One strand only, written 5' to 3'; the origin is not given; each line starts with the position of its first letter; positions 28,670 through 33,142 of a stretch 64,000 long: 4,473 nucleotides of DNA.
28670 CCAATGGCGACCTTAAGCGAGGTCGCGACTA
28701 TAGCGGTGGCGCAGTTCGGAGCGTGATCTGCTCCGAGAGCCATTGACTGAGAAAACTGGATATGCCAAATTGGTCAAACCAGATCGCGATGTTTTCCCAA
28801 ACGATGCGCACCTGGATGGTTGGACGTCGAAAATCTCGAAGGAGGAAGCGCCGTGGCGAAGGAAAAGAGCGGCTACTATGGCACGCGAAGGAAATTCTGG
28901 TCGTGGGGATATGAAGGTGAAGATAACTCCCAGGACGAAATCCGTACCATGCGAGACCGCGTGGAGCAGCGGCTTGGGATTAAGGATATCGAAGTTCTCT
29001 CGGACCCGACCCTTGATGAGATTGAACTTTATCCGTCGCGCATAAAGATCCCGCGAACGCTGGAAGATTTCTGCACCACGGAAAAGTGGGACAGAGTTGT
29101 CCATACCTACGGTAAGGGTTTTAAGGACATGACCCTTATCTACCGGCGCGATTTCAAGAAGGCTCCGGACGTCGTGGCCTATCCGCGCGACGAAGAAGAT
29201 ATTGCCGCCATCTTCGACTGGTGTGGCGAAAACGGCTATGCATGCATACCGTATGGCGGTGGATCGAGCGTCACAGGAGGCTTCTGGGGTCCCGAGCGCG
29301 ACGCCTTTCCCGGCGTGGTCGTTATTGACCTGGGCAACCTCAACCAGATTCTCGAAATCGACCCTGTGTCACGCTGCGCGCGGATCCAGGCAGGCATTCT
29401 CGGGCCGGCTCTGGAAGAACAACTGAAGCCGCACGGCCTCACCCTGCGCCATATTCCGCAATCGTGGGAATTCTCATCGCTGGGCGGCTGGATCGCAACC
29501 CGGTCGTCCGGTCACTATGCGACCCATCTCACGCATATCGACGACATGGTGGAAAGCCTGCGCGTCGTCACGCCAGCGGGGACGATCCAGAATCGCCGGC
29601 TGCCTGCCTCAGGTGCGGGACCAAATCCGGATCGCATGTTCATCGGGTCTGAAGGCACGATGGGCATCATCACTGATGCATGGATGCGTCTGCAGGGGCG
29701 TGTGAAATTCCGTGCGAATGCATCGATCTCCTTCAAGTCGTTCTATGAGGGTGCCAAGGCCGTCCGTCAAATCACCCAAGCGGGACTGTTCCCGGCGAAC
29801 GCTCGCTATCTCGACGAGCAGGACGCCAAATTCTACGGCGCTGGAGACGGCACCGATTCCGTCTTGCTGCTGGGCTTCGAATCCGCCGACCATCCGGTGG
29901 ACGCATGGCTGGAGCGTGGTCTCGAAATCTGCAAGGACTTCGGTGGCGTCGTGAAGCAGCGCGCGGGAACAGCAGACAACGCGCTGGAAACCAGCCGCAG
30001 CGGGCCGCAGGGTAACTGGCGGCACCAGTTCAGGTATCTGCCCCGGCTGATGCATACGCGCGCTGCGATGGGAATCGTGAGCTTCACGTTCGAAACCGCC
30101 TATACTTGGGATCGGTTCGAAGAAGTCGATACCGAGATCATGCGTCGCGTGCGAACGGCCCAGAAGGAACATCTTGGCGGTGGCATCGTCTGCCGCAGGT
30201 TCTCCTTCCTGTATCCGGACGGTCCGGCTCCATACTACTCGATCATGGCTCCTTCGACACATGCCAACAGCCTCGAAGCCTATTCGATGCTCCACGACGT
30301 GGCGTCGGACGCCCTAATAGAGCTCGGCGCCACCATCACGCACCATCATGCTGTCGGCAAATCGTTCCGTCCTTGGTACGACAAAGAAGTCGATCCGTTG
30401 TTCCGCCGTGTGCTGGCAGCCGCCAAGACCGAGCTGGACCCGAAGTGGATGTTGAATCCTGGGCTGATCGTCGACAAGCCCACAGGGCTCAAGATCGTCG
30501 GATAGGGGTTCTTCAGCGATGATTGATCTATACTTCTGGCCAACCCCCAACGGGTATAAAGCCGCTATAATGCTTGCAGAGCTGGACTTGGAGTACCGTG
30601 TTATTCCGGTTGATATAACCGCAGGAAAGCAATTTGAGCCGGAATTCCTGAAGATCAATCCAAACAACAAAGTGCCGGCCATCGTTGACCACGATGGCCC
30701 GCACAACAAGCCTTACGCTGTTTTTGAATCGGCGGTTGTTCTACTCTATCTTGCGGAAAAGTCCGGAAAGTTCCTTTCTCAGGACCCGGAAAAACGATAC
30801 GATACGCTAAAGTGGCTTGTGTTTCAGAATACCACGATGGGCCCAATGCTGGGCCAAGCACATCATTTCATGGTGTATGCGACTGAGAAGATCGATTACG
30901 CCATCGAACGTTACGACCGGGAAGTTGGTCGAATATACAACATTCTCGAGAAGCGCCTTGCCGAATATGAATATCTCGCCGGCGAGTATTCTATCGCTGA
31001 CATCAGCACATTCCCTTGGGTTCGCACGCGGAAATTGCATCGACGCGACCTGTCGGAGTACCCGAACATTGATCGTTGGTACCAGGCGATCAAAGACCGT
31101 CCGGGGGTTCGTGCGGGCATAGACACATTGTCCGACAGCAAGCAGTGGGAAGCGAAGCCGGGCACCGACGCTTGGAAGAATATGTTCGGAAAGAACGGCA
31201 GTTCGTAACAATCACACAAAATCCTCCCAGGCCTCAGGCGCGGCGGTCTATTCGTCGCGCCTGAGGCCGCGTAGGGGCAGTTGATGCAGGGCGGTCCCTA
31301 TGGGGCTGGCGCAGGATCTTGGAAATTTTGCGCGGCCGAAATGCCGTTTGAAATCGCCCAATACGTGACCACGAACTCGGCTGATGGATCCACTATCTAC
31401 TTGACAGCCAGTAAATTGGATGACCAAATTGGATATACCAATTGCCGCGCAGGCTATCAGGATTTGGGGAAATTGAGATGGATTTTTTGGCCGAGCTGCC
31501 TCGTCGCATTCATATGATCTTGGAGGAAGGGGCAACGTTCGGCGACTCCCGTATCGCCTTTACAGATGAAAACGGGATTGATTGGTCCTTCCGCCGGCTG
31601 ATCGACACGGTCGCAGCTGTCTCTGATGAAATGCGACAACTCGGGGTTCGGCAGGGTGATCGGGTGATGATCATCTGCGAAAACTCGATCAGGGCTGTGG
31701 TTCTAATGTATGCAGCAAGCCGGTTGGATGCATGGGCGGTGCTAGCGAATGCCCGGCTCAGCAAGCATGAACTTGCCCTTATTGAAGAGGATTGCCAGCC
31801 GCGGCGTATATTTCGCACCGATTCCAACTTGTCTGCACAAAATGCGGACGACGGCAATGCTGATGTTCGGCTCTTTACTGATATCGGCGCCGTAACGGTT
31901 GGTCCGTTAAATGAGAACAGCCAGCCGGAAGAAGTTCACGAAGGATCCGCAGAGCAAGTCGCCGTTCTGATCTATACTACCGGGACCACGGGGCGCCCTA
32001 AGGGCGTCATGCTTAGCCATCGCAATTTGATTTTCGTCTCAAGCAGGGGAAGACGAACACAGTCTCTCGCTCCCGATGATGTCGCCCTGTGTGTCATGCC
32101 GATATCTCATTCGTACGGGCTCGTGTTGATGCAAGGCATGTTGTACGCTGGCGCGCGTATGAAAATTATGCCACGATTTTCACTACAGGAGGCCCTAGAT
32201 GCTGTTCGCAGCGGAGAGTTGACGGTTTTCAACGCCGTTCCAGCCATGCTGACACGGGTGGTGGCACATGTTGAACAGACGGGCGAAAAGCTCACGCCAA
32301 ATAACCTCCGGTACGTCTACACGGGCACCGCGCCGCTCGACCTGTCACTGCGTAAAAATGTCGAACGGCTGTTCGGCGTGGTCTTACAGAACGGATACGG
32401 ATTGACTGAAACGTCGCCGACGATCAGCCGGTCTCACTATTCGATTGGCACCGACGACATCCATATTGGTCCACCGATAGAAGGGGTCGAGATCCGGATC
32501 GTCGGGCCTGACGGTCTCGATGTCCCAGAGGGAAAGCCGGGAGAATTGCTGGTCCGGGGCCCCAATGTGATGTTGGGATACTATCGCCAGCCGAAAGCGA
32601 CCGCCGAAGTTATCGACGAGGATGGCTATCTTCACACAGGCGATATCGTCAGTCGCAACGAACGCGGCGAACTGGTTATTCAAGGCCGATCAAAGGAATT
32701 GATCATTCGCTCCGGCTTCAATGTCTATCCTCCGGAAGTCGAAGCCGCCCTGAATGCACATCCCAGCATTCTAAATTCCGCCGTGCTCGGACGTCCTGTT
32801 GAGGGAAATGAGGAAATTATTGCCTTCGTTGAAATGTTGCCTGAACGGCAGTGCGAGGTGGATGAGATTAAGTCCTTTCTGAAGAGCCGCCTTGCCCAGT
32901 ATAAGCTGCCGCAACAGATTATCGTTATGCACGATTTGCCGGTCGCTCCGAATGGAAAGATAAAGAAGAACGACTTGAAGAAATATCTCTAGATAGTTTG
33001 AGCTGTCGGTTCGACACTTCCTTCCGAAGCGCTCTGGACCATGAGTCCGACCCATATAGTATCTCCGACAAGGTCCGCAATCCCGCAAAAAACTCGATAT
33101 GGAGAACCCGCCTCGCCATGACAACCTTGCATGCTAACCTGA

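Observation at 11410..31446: Recurring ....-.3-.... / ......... operator motif links five promoter regions into a putative GntR(FadR-type) regulon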

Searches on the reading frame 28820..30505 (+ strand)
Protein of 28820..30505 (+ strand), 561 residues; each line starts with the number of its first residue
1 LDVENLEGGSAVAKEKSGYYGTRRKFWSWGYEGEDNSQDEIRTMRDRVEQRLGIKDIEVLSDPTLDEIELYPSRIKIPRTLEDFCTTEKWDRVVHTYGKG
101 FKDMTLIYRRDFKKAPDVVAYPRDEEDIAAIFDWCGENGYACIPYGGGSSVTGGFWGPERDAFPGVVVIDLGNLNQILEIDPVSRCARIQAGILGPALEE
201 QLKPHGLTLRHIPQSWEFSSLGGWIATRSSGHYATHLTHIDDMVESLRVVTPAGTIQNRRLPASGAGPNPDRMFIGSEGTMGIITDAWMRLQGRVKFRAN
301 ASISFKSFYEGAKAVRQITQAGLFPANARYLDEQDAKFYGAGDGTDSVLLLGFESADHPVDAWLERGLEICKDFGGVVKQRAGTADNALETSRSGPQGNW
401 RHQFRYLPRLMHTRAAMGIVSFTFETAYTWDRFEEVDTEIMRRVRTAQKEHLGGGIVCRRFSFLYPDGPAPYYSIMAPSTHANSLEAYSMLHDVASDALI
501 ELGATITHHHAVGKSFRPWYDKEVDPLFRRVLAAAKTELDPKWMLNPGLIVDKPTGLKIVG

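Call 8: search_protein_families(library=pfam, proteins=[window:28820-30505:+])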
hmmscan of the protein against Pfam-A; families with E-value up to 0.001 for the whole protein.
window:28820-30505:+ (561 aa): 2 families
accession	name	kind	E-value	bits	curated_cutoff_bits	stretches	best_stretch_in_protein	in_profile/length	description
PF01565.28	FAD_binding_4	-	7.6e-33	113.6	26.4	1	116-257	1-136/139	FAD binding domain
PF02913.24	FAD-oxidase_C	-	9.1e-26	91.5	21.2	1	297-548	4-246/248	FAD linked oxidases, C-terminal domain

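Call 31: search_protein_families(library=ncbifam, proteins=[window:28853-30505:+], max_evalue=0.00001)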
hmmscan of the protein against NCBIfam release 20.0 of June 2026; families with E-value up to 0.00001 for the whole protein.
window:28853-30505:+ (550 aa): 5 families
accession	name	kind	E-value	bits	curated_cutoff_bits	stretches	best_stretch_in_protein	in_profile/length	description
TIGR00387.1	glcD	equivalog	4.7e-34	117.9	567.9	1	108-369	1-265/413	glycolate oxidase subunit GlcD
NF008408.0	PRK11230.1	equivalog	1.6e-17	63.2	897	1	101-323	52-270/499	glycolate oxidase subunit GlcD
NF049975.1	2HglutDHaseYdiJ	equivalog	3.9e-17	61.3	1350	1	102-246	49-190/1018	D-2-hydroxyglutarate dehydrogenase YdiJ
TIGR01679.1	bact_FAD_ox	subfamily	7.5e-07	28.4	292.25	1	155-278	52-170/419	FAD-linked oxidoreductase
NF053785.1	DcplphribOxDprE1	equivalog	2.8e-06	26.8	500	1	152-281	55-181/449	decaprenylphosphoryl-beta-D-ribose oxidase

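Call 85: find_homologous_proteins(query=window:28853-30505:+, max_evalue=1e-50)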
Query window:28853-30505:+ (550 aa): 8000 proteins with E <= 1e-50 among 8000 candidates; the best 120 are listed.
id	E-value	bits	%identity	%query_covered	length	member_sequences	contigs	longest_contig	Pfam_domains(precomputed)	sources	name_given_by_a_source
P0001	0.0e+0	1252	95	100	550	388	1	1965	PF01565.29,PF02913.25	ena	-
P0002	0.0e+0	1069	80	100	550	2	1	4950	PF01565.29,PF02913.25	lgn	-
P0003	0.0e+0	1062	80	100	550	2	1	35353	PF01565.29,PF02913.25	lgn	-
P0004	0.0e+0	1058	79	100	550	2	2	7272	PF01565.29,PF02913.25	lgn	-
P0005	0.0e+0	1056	79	100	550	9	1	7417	PF01565.29,PF02913.25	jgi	jgi:alkyldihydroxyacetonephosphate synthase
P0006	0.0e+0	1051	79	100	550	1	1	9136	PF01565.29,PF02913.25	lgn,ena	-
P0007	0.0e+0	1027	78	100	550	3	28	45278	PF01565.29,PF02913.25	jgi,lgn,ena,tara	jgi:alkyldihydroxyacetonephosphate synthase|tara:strand:+ start:17155 stop:18807 length:1653 start_c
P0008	0.0e+0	1025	77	100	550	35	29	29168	PF01565.29,PF02913.25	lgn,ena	-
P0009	1.1e-296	1003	76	99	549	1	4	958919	PF01565.29,PF02913.25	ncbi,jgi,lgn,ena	jgi:alkyldihydroxyacetonephosphate synthase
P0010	8.4e-296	1000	75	100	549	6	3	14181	PF01565.29,PF02913.25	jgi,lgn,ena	-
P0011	1.1e-292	990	75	99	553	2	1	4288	PF01565.29,PF02913.25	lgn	-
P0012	7.6e-290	980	75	97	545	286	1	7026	PF01565.29,PF02913.25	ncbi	-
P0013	2.0e-289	979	75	99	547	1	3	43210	PF01565.29,PF02913.25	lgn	-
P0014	2.2e-288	976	74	99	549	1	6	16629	PF01565.29,PF02913.25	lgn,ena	-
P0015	1.3e-287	973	75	99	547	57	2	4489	PF01565.29,PF02913.25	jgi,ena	-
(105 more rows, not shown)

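Call 86: find_encoding_contigs(protein=P0009, flank=10000, max_places=2)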
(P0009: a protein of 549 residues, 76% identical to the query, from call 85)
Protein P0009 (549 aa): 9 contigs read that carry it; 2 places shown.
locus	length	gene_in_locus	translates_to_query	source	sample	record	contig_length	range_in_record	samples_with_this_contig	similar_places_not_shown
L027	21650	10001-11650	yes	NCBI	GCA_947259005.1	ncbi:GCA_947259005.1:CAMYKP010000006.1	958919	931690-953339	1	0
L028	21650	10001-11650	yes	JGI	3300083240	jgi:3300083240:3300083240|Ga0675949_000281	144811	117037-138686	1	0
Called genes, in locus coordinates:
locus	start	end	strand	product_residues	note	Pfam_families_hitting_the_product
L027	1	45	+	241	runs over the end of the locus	PF01113:DapB_N, PF05173:DapB_C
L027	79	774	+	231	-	PF09997:DUF2238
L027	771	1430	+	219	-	PF00730:HhH-GPD, PF00633:HHH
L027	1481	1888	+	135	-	PF20101:DUF6491 (weak)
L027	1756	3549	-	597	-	PF00239:Resolvase, PF13408:Zn_ribbon_recom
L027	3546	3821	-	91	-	-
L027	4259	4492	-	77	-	-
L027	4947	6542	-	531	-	PF00732:GMC_oxred_N, PF00890:FAD_binding_2 (faint), PF01266:DAO (faint), PF05199:GMC_oxred_C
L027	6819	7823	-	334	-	PF12625:Arabinose_bd, PF00165:HTH_AraC (faint), PF12833:HTH_18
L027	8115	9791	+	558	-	PF00501:AMP-binding, PF13193:AMP-binding_C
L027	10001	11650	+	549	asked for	PF01565:FAD_binding_4, PF02913:FAD-oxidase_C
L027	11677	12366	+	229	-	PF02798:GST_N, PF13417:GST_N_3, PF13409:GST_N_2, PF00043:GST_C (weak), PF14497:GST_C_3 (weak), PF13410:GST_C_2 (weak)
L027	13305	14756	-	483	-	PF07690:MFS_1, PF13347:MFS_2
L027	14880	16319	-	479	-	PF00171:Aldedh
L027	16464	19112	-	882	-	PF07715:Plug, PF00593:TonB_dep_Rec_b-barrel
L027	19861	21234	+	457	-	PF05598:DUF772, PF01609:DDE_Tnp_1, PF13751:DDE_Tnp_1_6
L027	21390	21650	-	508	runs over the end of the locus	PF02534:T4SS-DNA_transf, PF10412:TrwB_AAD_bind, PF12696:TraG-D_C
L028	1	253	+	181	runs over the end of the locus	PF02659:Mntp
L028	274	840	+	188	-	PF13302:Acetyltransf_3, PF00583:Acetyltransf_1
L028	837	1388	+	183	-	PF00132:Hexapep (weak)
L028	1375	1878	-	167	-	-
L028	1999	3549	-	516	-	PF00239:Resolvase, PF13408:Zn_ribbon_recom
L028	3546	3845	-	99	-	-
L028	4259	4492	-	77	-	-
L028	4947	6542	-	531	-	PF00732:GMC_oxred_N, PF00890:FAD_binding_2 (faint), PF01266:DAO (faint), PF05199:GMC_oxred_C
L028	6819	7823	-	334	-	PF12625:Arabinose_bd, PF00165:HTH_AraC (faint), PF12833:HTH_18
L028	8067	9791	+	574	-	PF00501:AMP-binding, PF13193:AMP-binding_C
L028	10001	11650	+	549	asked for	PF01565:FAD_binding_4, PF02913:FAD-oxidase_C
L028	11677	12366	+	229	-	PF02798:GST_N, PF13417:GST_N_3, PF13409:GST_N_2, PF00043:GST_C (weak), PF14497:GST_C_3 (weak), PF13410:GST_C_2 (weak)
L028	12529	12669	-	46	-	-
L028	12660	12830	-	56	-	-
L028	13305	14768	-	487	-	PF07690:MFS_1, PF13347:MFS_2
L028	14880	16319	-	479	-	PF00171:Aldedh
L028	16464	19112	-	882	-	PF07715:Plug, PF00593:TonB_dep_Rec_b-barrel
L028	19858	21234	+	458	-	PF05598:DUF772, PF01609:DDE_Tnp_1, PF13751:DDE_Tnp_1_6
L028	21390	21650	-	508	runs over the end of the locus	PF02534:T4SS-DNA_transf, PF10412:TrwB_AAD_bind, PF12696:TraG-D_C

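Call 87: find_encoding_contigs(protein=P0007, flank=10000, max_places=2)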
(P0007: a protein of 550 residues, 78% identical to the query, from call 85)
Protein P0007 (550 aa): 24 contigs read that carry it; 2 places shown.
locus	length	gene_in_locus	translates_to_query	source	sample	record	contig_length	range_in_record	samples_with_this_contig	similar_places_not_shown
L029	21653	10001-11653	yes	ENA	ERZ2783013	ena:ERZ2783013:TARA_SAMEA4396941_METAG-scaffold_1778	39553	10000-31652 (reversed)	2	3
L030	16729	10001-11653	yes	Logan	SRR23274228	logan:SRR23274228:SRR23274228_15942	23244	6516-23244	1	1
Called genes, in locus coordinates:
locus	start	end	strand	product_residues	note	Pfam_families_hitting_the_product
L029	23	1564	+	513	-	PF00501:AMP-binding, PF13193:AMP-binding_C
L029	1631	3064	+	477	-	PF00171:Aldedh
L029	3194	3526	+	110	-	PF00111:Fer2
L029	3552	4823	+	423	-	PF00067:p450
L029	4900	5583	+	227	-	PF02798:GST_N, PF13417:GST_N_3, PF13409:GST_N_2, PF00043:GST_C (weak), PF13410:GST_C_2 (faint)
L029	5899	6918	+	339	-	PF03480:DctP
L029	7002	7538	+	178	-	PF04290:DctQ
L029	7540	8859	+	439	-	PF06808:DctM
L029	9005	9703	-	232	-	PF00392:GntR, PF07840:FadR_C, PF07729:FCD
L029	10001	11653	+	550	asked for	PF01565:FAD_binding_4, PF02913:FAD-oxidase_C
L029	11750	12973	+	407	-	PF02515:CoA_transf_3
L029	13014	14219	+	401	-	PF07992:Pyr_redox_2, PF13738:Pyr_redox_3 (faint), PF00070:Pyr_redox, PF14759:Reductase_C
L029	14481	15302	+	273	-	PF10670:DUF4198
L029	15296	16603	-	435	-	PF03958:Secretin_N, PF00263:Secretin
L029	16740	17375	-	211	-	PF00239:Resolvase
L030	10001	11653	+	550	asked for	PF01565:FAD_binding_4, PF02913:FAD-oxidase_C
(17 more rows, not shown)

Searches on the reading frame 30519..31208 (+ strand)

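Call 8: search_protein_families(library=pfam, proteins=[window:30519-31208:+])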
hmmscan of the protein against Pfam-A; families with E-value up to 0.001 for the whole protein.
window:30519-31208:+ (229 aa): 6 families
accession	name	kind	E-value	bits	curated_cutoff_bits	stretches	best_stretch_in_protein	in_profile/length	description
PF02798.26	GST_N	-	6.8e-14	52.4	20.9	1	4-80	5-76/76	Glutathione S-transferase, N-terminal domain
PF13409.12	GST_N_2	-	3.6e-13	50.4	25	1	10-80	3-69/70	Glutathione S-transferase, N-terminal domain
PF13417.12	GST_N_3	-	1.9e-09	38.1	22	1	4-82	1-71/75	Glutathione S-transferase, N-terminal domain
PF00043.30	GST_C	-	1.7e-07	31.8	20.7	1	128-195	23-93/93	Glutathione S-transferase, C-terminal domain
PF13410.11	GST_C_2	-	1.8e-06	28.4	24.9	1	127-190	2-69/69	Glutathione S-transferase, C-terminal domain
PF14497.11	GST_C_3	-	2.3e-05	24.9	21.6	1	131-198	26-98/104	Glutathione S-transferase, C-terminal domain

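Call 31: search_protein_families(library=ncbifam, proteins=[window:30519-31208:+], max_evalue=0.00001)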
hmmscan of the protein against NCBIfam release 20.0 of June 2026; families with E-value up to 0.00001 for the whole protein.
window:30519-31208:+ (229 aa): 5 families
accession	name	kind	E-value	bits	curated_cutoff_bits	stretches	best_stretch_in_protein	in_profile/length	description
NF010579.0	PRK13972.1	equivalog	1.5e-67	227.2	332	1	1-197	1-199/215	GSH-dependent disulfide bond oxidoreductase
NF008731.0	PRK11752.1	equivalog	4.2e-51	173.9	325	1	3-202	46-257/287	glutathione-dependent disulfide-bond oxidoreductase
TIGR01262.1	maiA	equivalog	1.1e-13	51.2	171.05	1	6-199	5-201/211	maleylacetoacetate isomerase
NF007831.0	PRK10542.1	equivalog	1.3e-12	47.7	198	1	4-201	3-195/201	glutathione transferase GstA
NF050814.1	FtsZBindFzlA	equivalog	4.3e-09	36.5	300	1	4-199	7-208/228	FtsZ-binding protein FzlA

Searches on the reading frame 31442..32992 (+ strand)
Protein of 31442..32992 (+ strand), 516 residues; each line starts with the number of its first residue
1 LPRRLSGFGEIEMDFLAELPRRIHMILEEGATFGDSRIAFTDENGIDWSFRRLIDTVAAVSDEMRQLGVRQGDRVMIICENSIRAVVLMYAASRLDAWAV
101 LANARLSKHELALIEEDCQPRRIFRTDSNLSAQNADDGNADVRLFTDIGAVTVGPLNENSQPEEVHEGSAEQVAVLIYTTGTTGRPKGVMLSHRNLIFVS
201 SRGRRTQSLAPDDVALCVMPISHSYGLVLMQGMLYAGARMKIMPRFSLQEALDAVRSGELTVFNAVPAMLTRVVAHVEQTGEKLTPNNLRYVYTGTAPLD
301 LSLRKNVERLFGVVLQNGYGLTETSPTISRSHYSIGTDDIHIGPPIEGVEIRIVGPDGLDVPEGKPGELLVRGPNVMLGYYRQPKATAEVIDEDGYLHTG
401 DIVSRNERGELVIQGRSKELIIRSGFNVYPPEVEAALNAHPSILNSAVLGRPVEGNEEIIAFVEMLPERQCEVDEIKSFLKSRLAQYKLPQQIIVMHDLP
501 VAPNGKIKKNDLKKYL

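Call 8: search_protein_families(library=pfam, proteins=[window:31442-32992:+])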
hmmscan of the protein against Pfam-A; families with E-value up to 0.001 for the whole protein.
window:31442-32992:+ (516 aa): 2 families
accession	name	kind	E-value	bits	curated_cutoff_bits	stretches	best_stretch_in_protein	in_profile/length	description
PF00501.34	AMP-binding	-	2.7e-80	270.5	29.9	1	36-381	10-384/384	AMP-binding enzyme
PF13193.12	AMP-binding_C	-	1.8e-10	42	24.5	1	432-506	1-76/76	AMP-binding enzyme C-terminal domain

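Call 31: search_protein_families(library=ncbifam, proteins=[window:31478-32992:+], max_evalue=0.00001)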
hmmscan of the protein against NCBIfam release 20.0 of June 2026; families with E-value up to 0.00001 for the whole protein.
window:31478-32992:+ (504 aa): 109 families (the best 25 are shown)
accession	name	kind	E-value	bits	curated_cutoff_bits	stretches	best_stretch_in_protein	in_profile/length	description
NF004837.0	PRK06187.1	subfamily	7.4e-108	361.1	476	1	10-502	9-520/531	long-chain-fatty-acid--CoA ligase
NF004114.0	PRK05605.1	equivalog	1e-90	304.8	766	2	148-503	210-568/575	long-chain-fatty-acid--CoA ligase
NF005702.0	PRK07514.1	subfamily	1.2e-87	294.4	558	1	16-502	10-498/506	malonyl-CoA synthase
NF005307.0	PRK06839.1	equivalog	2.4e-80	270.6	748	1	13-502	6-491/496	o-succinylbenzoate--CoA ligase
NF005801.1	PRK07656.1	equivalog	1.1e-79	268.5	657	1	13-501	6-500/500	FadD3 family acyl-CoA ligase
NF006572.0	PRK09088.1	equivalog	3e-78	263.7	696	1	31-503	24-486/491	acyl-CoA synthetase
NF002966.0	PRK03640.1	equivalog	6.4e-77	259.2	556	1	17-502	10-478/483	o-succinylbenzoate--CoA ligase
NF006181.0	PRK08314.1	subfamily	1.5e-76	257.9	705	2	146-500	191-550/563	long-chain-fatty-acid--CoA ligase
NF052269.1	Staph_lig_FadD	equivalog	1.5e-74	251.1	650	1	16-503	7-492/499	long-chain-fatty-acid--CoA ligase FadD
NF009233.0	PRK12583.1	subfamily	3.6e-74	250.1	832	2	158-501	200-547/558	fatty acid CoA ligase family protein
NF052580.1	Str24CoAsynCasG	equivalog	2.4e-73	247.4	750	1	5-500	37-546/548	steroid-24-oyl-CoA synthetase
NF006182.0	PRK08316.1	subfamily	6.4e-69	232.8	663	1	24-502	26-515/523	fatty acyl-CoA synthetase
NF004511.1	PRK05852.1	equivalog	8.3e-69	232.5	650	1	32-501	23-501/505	FadD7 family fatty acid--CoA ligase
TIGR01923.1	menE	equivalog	3.7e-68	230.4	330.15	1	38-499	2-441/442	o-succinylbenzoate--CoA ligase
NF005676.0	PRK07470.1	equivalog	3.9e-68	230.4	774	1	17-503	28-528/544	acyl-CoA synthetase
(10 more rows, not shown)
